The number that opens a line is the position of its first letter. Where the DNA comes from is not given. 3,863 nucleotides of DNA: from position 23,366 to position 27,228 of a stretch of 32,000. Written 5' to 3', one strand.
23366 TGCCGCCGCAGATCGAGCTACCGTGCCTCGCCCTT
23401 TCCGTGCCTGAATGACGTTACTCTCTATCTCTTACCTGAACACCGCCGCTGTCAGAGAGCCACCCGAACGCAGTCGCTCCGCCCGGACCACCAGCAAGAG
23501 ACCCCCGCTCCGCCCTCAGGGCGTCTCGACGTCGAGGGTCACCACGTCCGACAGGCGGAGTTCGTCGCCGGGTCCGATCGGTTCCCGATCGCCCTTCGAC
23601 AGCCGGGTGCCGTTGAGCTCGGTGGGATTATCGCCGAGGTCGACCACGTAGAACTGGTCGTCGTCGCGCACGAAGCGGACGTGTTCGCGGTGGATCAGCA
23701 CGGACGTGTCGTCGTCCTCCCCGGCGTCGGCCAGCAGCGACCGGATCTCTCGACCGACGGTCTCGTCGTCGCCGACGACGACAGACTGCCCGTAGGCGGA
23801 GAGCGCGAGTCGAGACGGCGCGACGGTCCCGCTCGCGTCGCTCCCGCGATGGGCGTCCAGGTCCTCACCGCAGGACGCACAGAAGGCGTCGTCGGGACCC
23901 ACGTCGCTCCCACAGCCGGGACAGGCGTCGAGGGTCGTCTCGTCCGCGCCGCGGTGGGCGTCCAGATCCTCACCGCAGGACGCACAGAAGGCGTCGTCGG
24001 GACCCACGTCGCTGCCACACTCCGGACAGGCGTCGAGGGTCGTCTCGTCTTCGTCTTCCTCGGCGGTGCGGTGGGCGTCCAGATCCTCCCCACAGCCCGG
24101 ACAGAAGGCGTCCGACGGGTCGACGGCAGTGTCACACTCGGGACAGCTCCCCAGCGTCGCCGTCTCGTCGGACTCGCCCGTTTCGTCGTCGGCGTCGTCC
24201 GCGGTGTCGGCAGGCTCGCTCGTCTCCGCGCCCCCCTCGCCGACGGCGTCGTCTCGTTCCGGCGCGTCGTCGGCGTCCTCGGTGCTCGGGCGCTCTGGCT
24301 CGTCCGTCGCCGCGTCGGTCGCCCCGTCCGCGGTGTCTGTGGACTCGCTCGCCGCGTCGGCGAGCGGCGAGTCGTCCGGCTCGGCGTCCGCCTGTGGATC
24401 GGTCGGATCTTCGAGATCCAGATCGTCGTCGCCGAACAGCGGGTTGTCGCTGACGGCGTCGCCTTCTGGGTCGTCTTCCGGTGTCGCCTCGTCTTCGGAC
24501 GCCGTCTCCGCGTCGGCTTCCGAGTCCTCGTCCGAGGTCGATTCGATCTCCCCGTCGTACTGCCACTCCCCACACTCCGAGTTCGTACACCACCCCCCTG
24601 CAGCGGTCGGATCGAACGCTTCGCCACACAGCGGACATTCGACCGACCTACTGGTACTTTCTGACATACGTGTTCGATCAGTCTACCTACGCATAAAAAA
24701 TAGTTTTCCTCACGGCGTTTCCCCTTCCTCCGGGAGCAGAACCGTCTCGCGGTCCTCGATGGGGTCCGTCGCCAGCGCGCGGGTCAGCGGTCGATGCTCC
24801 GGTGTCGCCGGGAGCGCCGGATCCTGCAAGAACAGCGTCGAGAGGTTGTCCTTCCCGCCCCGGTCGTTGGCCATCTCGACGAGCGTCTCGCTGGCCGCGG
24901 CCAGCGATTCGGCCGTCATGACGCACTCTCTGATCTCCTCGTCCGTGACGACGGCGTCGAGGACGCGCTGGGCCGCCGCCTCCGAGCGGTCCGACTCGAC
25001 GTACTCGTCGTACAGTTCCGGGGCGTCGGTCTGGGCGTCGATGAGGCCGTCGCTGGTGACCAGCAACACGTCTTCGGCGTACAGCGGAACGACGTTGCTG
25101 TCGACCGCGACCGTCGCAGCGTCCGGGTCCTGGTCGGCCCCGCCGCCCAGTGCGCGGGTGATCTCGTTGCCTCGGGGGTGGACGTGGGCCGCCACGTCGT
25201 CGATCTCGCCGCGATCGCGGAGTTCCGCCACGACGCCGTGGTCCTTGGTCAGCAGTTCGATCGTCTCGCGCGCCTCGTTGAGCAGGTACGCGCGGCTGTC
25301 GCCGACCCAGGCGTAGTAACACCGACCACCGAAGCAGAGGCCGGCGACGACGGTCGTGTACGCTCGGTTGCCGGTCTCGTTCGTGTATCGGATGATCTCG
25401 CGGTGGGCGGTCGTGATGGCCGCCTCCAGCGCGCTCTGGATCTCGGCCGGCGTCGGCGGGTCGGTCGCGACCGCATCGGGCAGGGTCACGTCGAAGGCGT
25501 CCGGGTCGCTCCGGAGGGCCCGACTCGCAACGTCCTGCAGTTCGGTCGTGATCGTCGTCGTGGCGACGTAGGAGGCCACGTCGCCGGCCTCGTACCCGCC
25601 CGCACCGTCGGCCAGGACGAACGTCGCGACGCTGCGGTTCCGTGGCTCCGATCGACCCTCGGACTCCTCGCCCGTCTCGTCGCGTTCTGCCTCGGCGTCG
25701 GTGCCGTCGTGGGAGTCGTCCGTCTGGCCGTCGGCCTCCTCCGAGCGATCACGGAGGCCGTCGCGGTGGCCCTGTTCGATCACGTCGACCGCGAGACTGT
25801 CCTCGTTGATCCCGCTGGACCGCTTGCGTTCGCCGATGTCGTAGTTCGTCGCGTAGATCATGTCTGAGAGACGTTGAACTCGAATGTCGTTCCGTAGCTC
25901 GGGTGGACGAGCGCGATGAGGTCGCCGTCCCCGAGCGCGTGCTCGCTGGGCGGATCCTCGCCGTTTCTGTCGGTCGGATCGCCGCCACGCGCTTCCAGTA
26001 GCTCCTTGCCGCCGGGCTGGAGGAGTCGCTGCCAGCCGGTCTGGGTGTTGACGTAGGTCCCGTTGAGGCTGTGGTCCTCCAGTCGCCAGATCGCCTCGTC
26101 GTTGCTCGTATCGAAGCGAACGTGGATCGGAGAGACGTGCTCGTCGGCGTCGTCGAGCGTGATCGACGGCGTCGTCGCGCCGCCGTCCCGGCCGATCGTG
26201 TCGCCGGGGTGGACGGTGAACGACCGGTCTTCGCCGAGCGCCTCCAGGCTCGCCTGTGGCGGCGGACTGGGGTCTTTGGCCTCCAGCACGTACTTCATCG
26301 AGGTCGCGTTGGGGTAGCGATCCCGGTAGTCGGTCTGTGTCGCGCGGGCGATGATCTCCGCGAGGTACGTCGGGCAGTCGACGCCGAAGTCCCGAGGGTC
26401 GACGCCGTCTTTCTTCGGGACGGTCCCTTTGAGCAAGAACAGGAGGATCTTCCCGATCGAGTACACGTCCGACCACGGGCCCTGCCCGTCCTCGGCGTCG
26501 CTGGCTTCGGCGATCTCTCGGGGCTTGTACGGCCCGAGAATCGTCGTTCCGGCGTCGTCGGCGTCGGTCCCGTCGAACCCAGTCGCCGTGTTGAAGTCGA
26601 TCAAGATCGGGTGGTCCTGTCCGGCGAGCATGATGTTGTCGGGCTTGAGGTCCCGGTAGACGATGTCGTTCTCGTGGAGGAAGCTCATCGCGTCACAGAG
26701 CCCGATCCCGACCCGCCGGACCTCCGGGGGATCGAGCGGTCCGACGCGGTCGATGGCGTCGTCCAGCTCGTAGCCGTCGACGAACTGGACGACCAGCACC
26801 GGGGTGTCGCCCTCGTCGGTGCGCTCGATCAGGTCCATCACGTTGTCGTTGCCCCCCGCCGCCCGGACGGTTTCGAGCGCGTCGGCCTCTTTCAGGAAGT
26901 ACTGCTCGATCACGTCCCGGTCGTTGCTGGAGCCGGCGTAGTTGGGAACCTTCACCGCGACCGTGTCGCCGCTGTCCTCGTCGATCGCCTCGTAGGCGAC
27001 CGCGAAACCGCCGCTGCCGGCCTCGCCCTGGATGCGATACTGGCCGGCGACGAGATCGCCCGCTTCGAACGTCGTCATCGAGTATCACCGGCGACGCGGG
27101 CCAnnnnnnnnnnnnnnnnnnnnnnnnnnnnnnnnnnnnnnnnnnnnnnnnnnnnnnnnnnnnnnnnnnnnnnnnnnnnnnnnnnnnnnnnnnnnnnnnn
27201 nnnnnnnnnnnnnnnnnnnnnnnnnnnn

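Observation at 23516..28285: Self-contained vWA / kinase-FHA / PP2C / zinc-ribbon-FHA phospho-switch operon with no recognisable output domain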

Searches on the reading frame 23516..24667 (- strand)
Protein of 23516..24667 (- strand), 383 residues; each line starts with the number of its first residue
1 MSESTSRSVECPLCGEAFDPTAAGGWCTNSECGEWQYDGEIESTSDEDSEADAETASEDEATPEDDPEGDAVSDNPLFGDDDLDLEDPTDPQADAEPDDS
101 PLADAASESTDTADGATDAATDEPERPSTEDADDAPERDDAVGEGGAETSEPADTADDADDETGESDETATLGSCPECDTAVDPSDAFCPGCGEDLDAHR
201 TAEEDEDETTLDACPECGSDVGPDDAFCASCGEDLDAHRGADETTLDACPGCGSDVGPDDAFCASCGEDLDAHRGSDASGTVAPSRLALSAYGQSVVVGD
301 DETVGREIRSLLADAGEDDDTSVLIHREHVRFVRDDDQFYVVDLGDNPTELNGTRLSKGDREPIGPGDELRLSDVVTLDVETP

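Call 3: search_protein_families(library=pfam, max_evalue=0.01, proteins=[window:23519-24667:-])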
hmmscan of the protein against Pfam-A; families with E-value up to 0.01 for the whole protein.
seq(383 aa): 13 families
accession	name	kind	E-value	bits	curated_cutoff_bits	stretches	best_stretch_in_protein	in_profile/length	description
PF12773.13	DZR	-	1e-19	70.9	27.3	2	175-232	1-45/45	Double zinc ribbon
PF13248.11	Zn_ribbon_3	-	5e-15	54.8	27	3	174-196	4-26/26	zinc-ribbon domain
PF13240.11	Zn_Ribbon_1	-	5.1e-12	45.6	25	3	214-235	2-23/23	zinc-ribbon domain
PF24460.1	DUF7575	-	1.1e-08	34.6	28.5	2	212-236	4-28/28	Domain of unknown function (DUF7575)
PF00498.31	FHA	-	5.7e-08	33.5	20.7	1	323-372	16-66/67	FHA domain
PF17032.10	Zn_ribbon_15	-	6.2e-08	33.8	28.9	1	172-193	52-73/73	zinc-ribbon family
PF18912.6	DZR_2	-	1.7e-06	28.2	27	0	248-271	9-32/56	Double zinc ribbon domain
PF07191.17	Zn_ribbon_6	-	0.00091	19.6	25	0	173-199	17-42/67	Double zinc ribbon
PF09723.15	Zn_ribbon_8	-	0.0013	19.2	34.4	1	228-255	8-36/41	Zinc ribbon domain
PF25207.1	DUF7837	-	0.0013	19.1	27.8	0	169-186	2-19/47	Domain of unknown function (DUF7837)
PF14447.12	Prok-RING_4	-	0.0025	18.1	27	0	242-262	26-46/46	Prokaryotic RING finger family 4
PF24463.1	DUF7577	-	0.0056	16.7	28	0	214-235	5-26/27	Domain of unknown function (DUF7577)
PF10005.14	Zn_ribbon_DZR_6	-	0.0075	17.4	23.4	0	213-235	3-25/93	zinc-ribbon domain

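Call 36: search_protein_families(library=padloc, max_evalue=0.01, proteins=[window:23516-24667:-])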
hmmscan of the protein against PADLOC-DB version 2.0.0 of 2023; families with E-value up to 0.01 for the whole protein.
window:23516-24667:- (383 aa): 0 families

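Call 37: search_protein_families(library=ncbifam, max_evalue=0.01, proteins=[window:23516-24667:-])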
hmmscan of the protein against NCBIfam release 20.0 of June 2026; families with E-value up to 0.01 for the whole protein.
window:23516-24667:- (383 aa): 4 families
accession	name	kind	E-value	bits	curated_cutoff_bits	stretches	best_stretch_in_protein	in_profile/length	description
TIGR03354.1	VI_FHA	hypoth_equivalog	5.9e-05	23.1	120.25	1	320-375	40-97/420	type VI secretion system-associated FHA domain protein TagH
NF053815.1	teico_TcaA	equivalog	7.1e-05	21.8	550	0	174-206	3-35/463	membrane-associated protein TcaA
NF041912.1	HVO_0758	equivalog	9.8e-05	22.2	70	0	228-254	23-50/55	HVO_0758 family zinc finger protein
TIGR02605.1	CxxC_CxxC_SSSS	subfamily_domain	0.00014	21.8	31.3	1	228-254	8-34/52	FmdB family zinc ribbon protein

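Call 38: search_solved_structures(query=window:23516-24667:-, max_evalue=1, show_alignments=3)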
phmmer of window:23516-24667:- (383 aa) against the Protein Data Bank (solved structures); distinct sequences matched with E-value up to 1: 1.
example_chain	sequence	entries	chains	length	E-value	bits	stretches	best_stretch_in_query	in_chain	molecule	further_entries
1uht_A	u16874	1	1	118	0.73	12.3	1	278-378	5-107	expressed protein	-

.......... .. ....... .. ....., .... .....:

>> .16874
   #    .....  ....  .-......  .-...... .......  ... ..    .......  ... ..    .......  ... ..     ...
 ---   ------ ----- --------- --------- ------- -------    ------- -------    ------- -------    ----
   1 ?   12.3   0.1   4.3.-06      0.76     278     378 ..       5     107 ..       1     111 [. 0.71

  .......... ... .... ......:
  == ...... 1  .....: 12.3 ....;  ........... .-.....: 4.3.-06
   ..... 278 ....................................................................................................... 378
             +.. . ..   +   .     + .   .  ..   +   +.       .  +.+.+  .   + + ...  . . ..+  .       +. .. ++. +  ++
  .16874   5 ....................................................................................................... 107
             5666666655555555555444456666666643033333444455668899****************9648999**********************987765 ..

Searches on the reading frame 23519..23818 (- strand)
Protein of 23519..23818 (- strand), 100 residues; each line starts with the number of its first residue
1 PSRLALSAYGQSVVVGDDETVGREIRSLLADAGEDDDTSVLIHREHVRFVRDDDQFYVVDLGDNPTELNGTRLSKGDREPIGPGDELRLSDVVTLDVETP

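Call 70: search_solved_structures(query=A3, max_evalue=1, show_alignments=3)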
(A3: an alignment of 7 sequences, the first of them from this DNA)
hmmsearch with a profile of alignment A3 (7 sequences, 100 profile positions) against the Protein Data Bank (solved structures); distinct sequences matched with E-value up to 1: 42.
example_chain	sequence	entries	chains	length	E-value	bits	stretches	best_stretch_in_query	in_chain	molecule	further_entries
1uht_A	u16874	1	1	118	3.8e-06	30.2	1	41-98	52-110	expressed protein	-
1g6g_A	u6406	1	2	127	1.3e-05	28.5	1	39-90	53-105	PROTEIN KINASE RAD53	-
1j4o_A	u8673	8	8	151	1.9e-05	28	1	40-90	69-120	PROTEIN KINASE SPK1 | Serine/threonine-protein kinase RAD53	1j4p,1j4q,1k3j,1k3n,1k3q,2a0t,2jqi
1g3g_A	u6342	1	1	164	2.2e-05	27.8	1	40-90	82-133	PROTEIN KINASE SPK1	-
5t2s_A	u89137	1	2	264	4e-05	26.9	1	40-90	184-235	DDK kinase regulatory subunit DBF4,Serine/threonine-protein kinase RAD53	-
5t2f_A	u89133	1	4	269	4.3e-05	26.8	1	40-90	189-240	DDK kinase regulatory subunit DBF4,Serine/threonine-protein kinase RAD53 chimeric protein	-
2kkl_A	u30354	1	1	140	7.1e-05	26.1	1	28-89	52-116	Uncharacterized protein Mb1858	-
5xzv_A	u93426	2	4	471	8.5e-05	25.9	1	40-90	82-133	Serine/threonine-protein kinase RAD53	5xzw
2kfu_A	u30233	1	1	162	8.7e-05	25.8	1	28-89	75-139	Rv1827 pThr 22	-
6i2p_D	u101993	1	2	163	8.9e-05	25.8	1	28-89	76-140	Glycogen accumulation regulator GarA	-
7rj3_A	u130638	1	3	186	0.00011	25.6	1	28-89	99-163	Glycogen accumulation regulator GarA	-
6i2q_B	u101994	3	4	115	0.00019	24.7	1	39-89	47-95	Glycogen accumulation regulator GarA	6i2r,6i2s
6c4u_B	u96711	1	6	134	0.00022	24.5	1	43-89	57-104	Forkhead-associated 1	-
7ue2_A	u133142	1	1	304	0.00034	23.9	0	24-53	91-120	RPB_PLP3_R6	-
8p5r_G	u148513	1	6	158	0.00035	23.9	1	39-89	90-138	Glycogen accumulation regulator GarA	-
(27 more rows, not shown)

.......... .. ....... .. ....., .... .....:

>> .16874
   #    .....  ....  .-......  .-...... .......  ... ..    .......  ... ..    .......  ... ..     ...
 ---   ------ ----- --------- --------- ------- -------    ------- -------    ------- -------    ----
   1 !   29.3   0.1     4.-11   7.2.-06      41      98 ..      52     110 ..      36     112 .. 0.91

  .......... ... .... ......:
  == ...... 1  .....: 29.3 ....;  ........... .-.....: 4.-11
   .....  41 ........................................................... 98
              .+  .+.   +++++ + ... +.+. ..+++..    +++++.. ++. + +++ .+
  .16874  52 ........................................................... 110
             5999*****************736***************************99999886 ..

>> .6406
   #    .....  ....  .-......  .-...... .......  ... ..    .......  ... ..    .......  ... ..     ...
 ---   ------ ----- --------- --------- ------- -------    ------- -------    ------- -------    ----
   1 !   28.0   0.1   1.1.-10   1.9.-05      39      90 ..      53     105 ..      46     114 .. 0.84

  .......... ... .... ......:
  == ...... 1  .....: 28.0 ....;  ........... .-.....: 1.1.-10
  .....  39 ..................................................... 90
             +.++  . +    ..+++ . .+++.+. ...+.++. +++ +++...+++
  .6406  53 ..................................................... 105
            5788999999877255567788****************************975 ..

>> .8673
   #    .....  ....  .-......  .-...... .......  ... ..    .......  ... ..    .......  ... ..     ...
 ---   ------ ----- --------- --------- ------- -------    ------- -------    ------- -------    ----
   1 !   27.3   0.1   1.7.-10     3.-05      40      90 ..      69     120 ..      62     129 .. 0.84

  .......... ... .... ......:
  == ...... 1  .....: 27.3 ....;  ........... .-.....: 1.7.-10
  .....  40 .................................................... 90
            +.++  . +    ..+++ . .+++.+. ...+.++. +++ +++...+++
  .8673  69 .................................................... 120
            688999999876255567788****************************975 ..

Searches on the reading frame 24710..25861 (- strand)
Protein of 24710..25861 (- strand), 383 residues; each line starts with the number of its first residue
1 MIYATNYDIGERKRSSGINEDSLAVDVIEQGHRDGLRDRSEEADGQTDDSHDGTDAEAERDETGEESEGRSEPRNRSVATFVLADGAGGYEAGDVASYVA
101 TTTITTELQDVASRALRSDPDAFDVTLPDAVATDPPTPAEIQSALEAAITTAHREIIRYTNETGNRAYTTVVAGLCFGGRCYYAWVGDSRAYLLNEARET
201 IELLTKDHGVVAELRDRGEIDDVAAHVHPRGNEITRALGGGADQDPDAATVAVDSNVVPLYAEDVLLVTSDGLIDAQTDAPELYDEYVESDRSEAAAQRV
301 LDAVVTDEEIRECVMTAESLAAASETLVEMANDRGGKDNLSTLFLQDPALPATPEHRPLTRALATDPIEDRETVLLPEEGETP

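Call 3: search_protein_families(library=pfam, max_evalue=0.01, proteins=[window:24713-25861:-])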
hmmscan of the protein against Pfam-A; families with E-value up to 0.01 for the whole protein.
seq(383 aa): 3 families
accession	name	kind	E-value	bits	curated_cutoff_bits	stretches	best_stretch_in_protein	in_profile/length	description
PF13672.11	PP2C_2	-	2.4e-09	37.5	24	1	75-277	23-178/209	Protein phosphatase 2C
PF00481.26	PP2C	-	4.3e-05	23.7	20.3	1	75-279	31-218/255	Protein phosphatase 2C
PF07228.17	SpoIIE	-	5.3e-05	23.7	25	1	252-306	112-170/192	Stage II sporulation protein E (SpoIIE)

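Call 36: search_protein_families(library=padloc, max_evalue=0.01, proteins=[window:24710-25861:-])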
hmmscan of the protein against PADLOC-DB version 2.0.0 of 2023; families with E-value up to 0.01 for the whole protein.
window:24710-25861:- (383 aa): 0 families

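Call 37: search_protein_families(library=ncbifam, max_evalue=0.01, proteins=[window:24710-25861:-])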
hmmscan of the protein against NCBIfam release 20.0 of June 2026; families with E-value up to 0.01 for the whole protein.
window:24710-25861:- (383 aa): 2 families
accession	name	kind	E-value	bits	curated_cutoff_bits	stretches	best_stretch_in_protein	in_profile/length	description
NF033484.1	Stp1_PP2C_phos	equivalog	1e-42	146.3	230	2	76-299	22-212/232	Stp1/IreP family PP2C-type Ser/Thr phosphatase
NF011149.0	PRK14559.1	equivalog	7.2e-15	54.7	374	1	75-277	405-584/642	serine/threonine phosphatase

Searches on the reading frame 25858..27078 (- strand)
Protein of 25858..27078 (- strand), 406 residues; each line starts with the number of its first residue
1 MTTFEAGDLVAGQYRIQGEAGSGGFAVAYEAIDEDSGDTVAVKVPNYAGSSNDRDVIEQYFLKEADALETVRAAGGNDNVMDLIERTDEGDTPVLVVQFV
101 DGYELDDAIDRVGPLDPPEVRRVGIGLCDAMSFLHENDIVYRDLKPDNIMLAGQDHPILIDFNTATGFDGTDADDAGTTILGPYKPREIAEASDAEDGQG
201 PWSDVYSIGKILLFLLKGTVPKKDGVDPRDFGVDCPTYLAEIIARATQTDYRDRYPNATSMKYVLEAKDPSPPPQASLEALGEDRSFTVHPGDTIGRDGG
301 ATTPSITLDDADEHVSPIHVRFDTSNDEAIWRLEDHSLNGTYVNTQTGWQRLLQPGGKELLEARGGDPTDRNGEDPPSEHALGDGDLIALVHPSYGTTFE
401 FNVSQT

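Call 3: search_protein_families(library=pfam, max_evalue=0.01, proteins=[window:25861-27078:-])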
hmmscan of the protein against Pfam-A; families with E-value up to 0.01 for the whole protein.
seq(406 aa): 5 families
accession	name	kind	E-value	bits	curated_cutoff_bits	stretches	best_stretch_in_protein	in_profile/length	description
PF00069.31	Pkinase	-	9.5e-28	97.7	31.7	1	14-225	1-200/263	Protein kinase domain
PF07714.23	PK_Tyr_Ser-Thr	-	7.2e-12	45.6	23.1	1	18-213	5-195/258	Protein tyrosine and serine/threonine kinase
PF00498.31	FHA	-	6.4e-08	33.4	20.7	1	294-346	2-49/67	FHA domain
PF01636.29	APH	-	0.00028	21.2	23.2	0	139-166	170-198/239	Phosphotransferase enzyme family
PF03109.22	ABC1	-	0.0086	15.7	22.9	0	91-163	141-212/244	ABC1 atypical kinase-like domain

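Call 36: search_protein_families(library=padloc, max_evalue=0.01, proteins=[window:25858-27078:-])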
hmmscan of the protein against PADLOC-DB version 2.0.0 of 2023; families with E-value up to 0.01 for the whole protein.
window:25858-27078:- (406 aa): 33 families (the best 25 are shown)
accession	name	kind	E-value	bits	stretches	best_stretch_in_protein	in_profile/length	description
PDLC04042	PD-T4-6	-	4.4e-35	119.7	1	7-271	4-275/292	-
PDLC04138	mad6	-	5.4e-34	116.1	1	10-224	49-258/659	mads_6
PDLC04047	PD-T4-6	-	5.4e-32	109.2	1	6-261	4-265/327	-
PDLC04053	PD-T4-6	-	1.4e-30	104.8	1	10-266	7-269/311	-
PDLC04054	PD-T4-6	-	2.3e-30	104.2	1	3-222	2-213/347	-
PDLC04057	PD-T4-6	-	1.1e-29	101.7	1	7-266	3-268/443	-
PDLC04043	PD-T4-6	-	5.1e-27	93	1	9-261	12-270/452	-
PDLC04060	PD-T4-6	-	1.7e-25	87.9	1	7-267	3-268/486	-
PDLC04048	PD-T4-6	-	2.6e-24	84.3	1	6-221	4-211/354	-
PDLC03920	MkoA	-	1.2e-23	81.4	1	9-265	6-274/1112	-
PDLC04044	PD-T4-6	-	2.6e-23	80.8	1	9-222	29-239/372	-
PDLC04061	PD-T4-6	-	3e-23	81.1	1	9-299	13-314/510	-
PDLC04064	PD-T4-6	-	2.3e-22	77.5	1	12-266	20-278/369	-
PDLC04039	PD-T4-6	-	1.7e-21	74.7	1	10-258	13-265/458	-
PDLC04055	PD-T4-6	-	4.9e-21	73.1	1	8-223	66-275/496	-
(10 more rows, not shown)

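Call 37: search_protein_families(library=ncbifam, max_evalue=0.01, proteins=[window:25858-27078:-])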
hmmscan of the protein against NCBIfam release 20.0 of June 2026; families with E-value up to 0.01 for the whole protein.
window:25858-27078:- (406 aa): 16 families
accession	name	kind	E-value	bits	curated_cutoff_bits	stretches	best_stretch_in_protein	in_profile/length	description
NF033483.0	PknB_PASTA_kin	equivalog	6e-30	104.8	450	1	7-275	2-275/563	Stk1 family PASTA domain-containing Ser/Thr kinase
NF047741.1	antiphage_MADS6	equivalog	7.7e-25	87.4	460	2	130-268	311-460/612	methylation-associated defense system protein kinase MAD6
NF038150.1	lanthi_synth_IV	equivalog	4.6e-20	71.5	650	1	28-237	205-409/851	class IV lanthionine synthetase LanL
NF033442.0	BREX_PglW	equivalog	5.5e-15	54.2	990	1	5-165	505-660/1391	BREX system serine/threonine kinase PglW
NF053615.1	SerThrKinAfsKStmc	equivalog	1.8e-14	53.3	1300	1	12-222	13-213/809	protein serine/threonine kinase AfsK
NF052427.1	StpK7MSMEG_1200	equivalog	2.2e-13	49.6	900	1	12-221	7-208/601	serine/threonine protein kinase StpK7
TIGR03903.1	TOMM_kin_cyc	equivalog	3.3e-11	41.8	705.75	1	79-219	39-186/1267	TOMM system kinase/cyclase fusion protein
NF038151.1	lanthi_synth_III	equivalog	1.3e-09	37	575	1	29-216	237-423/833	class III lanthionine synthetase LanKC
NF011463.0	PRK14879.1-4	equivalog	4.5e-07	29.5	188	1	53-165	57-160/237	Kae1-associated kinase Bud32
NF043056.1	T4SS_LegK1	equivalog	1.1e-06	27.6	550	1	135-215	206-283/516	Dot/Icm T4SS effector kinase LegK1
NF009651.0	PRK13184.1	equivalog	6.1e-06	24.5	839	1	13-168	3-163/932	serine/threonine-protein kinase PknD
TIGR03724.2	arch_bud32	equivalog_domain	6.5e-06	25.8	125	1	47-165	26-131/193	KEOPS complex kinase/ATPase Bud32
NF058632.1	SerThrKinPrkT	equivalog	0.00012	21.2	280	1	11-158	20-157/322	serine/threonine protein kinase PrkT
NF007174.0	PRK09605.1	equivalog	0.00016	20.3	447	1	47-166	369-474/535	bifunctional N(6)-L-threonylcarbamoyladenine synthase/serine/threonine protein kinase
NF011461.0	PRK14879.1-2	equivalog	0.00041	20.2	372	1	91-165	76-146/225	Kae1-associated kinase Bud32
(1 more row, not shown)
